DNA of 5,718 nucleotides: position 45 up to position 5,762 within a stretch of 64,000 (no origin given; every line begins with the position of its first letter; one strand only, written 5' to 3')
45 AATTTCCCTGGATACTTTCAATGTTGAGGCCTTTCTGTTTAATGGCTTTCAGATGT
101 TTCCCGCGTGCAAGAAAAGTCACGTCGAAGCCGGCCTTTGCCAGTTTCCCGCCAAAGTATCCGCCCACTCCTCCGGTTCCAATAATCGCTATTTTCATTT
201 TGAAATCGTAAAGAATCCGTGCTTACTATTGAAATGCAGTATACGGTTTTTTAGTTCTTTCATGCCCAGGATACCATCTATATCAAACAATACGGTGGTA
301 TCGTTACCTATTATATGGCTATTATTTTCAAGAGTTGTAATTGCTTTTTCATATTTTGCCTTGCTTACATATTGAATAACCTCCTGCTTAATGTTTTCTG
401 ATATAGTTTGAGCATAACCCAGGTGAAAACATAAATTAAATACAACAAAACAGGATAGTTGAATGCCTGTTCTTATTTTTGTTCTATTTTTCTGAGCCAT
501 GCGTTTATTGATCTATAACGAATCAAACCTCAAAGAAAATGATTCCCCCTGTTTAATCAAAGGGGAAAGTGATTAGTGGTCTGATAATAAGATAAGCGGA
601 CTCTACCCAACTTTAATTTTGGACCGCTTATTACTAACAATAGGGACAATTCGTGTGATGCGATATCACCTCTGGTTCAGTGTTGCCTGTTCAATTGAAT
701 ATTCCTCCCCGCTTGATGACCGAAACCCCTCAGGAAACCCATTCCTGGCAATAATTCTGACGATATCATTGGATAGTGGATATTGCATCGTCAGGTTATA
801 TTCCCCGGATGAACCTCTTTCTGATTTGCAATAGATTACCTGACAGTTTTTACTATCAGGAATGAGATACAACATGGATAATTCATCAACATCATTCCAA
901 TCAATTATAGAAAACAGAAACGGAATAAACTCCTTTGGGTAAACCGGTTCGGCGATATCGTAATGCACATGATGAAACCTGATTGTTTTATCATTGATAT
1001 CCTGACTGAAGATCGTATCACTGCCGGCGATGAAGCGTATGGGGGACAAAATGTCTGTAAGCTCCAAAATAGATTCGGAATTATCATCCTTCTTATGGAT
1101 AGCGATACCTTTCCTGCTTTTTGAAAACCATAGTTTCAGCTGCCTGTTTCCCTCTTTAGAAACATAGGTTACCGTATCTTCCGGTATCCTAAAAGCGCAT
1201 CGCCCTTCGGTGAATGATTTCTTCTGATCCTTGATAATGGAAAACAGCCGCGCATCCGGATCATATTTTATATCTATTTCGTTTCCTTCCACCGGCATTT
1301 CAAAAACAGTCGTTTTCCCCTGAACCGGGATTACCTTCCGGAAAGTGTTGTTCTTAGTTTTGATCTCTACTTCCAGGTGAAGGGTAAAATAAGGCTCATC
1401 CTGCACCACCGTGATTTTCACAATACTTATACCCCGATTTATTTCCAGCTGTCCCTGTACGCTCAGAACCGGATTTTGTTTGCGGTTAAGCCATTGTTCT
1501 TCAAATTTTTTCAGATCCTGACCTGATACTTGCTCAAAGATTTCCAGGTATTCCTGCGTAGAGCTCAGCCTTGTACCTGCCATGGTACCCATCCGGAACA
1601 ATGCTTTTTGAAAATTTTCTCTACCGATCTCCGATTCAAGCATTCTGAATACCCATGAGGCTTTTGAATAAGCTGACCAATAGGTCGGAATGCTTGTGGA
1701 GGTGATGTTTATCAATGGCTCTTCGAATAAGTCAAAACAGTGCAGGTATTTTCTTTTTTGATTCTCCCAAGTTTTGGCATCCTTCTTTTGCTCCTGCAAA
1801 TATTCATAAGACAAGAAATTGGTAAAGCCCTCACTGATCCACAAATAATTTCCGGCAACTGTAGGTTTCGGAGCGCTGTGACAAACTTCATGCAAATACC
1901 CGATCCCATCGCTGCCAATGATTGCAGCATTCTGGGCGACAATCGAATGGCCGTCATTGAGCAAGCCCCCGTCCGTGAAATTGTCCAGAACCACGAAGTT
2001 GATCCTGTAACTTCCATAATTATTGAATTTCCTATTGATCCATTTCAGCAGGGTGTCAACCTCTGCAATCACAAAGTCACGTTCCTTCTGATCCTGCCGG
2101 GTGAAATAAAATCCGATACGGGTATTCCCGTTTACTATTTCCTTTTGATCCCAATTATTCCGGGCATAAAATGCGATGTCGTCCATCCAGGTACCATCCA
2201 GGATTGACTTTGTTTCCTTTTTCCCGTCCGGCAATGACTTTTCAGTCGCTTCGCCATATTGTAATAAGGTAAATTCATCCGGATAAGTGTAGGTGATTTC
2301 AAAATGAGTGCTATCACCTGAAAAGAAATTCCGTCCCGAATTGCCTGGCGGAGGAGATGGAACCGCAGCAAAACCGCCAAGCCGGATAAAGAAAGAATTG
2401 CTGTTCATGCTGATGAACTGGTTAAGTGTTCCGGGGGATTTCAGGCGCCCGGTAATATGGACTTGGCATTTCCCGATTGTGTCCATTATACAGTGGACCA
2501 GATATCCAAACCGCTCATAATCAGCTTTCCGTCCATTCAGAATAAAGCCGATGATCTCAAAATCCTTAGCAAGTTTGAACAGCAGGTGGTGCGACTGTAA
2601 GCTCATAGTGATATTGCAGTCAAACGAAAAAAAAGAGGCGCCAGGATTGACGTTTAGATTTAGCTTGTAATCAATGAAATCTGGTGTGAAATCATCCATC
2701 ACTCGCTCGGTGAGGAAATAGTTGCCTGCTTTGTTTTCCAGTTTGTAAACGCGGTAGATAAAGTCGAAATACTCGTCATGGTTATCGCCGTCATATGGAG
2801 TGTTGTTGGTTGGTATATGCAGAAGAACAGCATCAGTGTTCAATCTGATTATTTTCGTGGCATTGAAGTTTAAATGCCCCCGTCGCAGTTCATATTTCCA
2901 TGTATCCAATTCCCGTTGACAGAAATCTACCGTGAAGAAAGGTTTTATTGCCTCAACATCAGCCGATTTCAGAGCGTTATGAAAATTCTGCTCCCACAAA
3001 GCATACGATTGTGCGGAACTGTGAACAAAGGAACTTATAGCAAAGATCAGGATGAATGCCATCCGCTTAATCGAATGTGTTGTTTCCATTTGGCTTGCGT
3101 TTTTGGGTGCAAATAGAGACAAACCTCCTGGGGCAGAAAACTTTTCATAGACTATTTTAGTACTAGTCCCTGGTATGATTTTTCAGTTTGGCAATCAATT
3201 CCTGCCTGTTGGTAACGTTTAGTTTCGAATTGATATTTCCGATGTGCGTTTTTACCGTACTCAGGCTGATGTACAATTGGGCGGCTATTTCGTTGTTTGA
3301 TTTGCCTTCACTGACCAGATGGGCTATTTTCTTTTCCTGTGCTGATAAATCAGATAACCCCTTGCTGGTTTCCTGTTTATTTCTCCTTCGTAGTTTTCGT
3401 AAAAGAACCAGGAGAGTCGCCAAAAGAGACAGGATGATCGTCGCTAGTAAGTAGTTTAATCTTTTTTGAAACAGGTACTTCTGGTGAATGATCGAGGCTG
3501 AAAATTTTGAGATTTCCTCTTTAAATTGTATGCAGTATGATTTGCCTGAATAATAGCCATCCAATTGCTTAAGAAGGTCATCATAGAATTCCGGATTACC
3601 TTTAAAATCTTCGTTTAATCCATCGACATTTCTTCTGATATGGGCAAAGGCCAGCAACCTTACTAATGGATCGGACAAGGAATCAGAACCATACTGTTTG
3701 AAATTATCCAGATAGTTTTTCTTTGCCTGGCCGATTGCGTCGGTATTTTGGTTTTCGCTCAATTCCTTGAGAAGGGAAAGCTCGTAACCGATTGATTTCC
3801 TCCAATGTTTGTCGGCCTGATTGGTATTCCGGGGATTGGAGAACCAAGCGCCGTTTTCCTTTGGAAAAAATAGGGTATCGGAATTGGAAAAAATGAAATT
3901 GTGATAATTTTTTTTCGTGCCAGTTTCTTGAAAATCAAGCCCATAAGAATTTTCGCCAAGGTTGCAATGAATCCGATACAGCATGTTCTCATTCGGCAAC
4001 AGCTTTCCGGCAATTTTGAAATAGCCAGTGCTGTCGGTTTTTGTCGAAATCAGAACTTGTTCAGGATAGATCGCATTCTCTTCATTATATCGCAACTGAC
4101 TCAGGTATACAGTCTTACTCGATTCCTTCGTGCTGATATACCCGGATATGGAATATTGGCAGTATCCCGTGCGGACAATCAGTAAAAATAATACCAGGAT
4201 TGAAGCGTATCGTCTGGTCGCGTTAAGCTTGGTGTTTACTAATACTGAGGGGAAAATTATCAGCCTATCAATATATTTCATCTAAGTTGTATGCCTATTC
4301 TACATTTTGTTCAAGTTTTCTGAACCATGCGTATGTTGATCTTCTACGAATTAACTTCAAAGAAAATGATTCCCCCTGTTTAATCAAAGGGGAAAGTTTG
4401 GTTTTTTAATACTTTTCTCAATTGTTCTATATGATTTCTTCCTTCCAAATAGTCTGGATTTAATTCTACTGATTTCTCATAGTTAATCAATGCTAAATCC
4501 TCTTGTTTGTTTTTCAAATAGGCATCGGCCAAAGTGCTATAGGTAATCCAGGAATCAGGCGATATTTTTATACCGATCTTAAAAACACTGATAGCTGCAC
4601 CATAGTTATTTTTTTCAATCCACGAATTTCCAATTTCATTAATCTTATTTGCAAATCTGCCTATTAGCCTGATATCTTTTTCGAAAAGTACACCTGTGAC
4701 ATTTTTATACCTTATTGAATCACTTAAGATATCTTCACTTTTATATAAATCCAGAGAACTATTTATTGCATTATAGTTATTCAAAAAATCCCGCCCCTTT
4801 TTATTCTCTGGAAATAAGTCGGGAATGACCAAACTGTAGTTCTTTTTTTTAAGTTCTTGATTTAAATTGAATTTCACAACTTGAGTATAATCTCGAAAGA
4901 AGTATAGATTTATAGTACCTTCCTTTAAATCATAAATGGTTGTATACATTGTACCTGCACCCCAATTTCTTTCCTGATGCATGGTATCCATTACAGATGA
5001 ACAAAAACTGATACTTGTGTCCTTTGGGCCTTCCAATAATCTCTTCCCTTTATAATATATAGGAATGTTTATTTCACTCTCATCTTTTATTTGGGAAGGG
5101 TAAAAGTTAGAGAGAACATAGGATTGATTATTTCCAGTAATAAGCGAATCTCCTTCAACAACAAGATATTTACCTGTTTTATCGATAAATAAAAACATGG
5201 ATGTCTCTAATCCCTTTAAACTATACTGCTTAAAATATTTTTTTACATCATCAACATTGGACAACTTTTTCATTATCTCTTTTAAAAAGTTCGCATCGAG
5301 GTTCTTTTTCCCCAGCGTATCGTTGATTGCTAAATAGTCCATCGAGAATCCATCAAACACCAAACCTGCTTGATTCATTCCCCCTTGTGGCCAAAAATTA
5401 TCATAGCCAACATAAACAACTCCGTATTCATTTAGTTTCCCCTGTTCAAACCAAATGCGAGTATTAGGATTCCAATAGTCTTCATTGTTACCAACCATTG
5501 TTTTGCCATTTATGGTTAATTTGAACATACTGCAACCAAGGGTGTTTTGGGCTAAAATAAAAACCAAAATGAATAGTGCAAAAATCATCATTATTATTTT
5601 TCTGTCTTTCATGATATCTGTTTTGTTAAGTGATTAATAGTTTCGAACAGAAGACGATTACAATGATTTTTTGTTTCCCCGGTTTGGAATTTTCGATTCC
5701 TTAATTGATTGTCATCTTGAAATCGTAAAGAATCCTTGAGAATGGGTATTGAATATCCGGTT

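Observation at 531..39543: A ~70-nt operator+promoter module, eight full copies and one operator-less copy, heads almost every operon of a 39-kb island: putative LytTR regulon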

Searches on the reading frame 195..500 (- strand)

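Call 8: search_protein_families(library=pfam, proteins=[window:195-500:-], max_evalue=0.001)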
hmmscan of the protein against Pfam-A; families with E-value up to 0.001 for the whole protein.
window:195-500:- (101 aa): 0 families

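Call 42: search_protein_families(library=ncbifam, proteins=[window:195-500:-], max_evalue=0.01)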
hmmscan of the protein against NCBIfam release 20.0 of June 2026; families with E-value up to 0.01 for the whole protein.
window:195-500:- (101 aa): 0 families

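Call 60: search_protein_families(library=pfam, proteins=[window:195-500:-], max_evalue=1)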
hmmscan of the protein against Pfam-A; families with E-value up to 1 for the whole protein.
window:195-500:- (101 aa): 2 families
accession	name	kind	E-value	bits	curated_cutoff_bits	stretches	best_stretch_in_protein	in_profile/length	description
PF02545.19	Maf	-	0.014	15.5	27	1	35-73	36-75/187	Maf-like protein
PF21620.4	SlpA_C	-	0.071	11.9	35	1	3-49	543-587/656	S-layer protein SlpA, beta-barrel domain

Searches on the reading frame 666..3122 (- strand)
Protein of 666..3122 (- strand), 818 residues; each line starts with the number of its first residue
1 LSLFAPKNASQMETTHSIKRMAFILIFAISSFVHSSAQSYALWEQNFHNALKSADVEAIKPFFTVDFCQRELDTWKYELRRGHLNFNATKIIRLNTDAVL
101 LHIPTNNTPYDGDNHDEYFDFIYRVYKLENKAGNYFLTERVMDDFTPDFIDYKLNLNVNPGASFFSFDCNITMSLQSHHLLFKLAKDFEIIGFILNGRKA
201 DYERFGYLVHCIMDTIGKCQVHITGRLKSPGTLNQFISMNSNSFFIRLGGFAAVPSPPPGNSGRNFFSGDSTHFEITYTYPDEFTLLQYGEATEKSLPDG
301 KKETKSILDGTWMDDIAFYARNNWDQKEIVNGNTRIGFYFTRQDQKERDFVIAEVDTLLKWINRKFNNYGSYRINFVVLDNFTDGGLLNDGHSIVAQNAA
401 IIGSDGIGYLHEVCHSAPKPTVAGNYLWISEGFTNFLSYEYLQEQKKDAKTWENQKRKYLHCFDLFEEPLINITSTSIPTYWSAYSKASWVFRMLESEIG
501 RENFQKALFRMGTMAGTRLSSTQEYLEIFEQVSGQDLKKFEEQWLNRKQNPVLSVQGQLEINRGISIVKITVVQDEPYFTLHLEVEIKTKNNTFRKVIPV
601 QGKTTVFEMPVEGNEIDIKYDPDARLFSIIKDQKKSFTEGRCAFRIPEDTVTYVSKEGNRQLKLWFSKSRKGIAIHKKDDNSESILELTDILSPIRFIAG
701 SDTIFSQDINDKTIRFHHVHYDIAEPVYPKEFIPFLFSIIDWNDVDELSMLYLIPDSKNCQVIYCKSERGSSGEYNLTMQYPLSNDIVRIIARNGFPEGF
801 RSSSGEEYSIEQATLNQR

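Call 8: search_protein_families(library=pfam, proteins=[window:666-3122:-], max_evalue=0.001)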
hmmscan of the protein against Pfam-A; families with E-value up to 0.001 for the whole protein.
window:666-3122:- (818 aa): 1 family
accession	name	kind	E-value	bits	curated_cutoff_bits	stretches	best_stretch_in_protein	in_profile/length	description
PF01433.26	Peptidase_M1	-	5.1e-09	36.5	27.7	1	357-544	8-218/218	Peptidase family M1 domain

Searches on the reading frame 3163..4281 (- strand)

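Call 8: search_protein_families(library=pfam, proteins=[window:3163-4281:-], max_evalue=0.001)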
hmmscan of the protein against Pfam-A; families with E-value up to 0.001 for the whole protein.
window:3163-4281:- (372 aa): 1 family
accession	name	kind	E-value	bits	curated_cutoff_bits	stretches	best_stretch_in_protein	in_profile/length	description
PF00196.25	GerE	-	1.1e-17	63.9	23.5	1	311-364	2-55/57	Bacterial regulatory proteins, luxR family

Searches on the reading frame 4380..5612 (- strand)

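Call 8: search_protein_families(library=pfam, proteins=[window:4380-5612:-], max_evalue=0.001)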
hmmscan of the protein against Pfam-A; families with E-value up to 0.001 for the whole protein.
window:4380-5612:- (410 aa): 5 families
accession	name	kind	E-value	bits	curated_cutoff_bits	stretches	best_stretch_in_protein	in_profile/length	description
PF07719.23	TPR_2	-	2.3e-07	30.8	27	1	357-388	3-34/34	Tetratricopeptide repeat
PF00515.34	TPR_1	-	5.9e-07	29.5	27.8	1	357-388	3-34/34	Tetratricopeptide repeat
PF13181.12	TPR_8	-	6.6e-06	26.3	25.7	0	358-388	4-34/34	Tetratricopeptide repeat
PF13414.12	TPR_11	-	6.6e-06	26.2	26.8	0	328-368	1-41/42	TPR repeat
PF13431.12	TPR_17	-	0.00094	19.7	24.4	0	347-375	5-33/34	Tetratricopeptide repeat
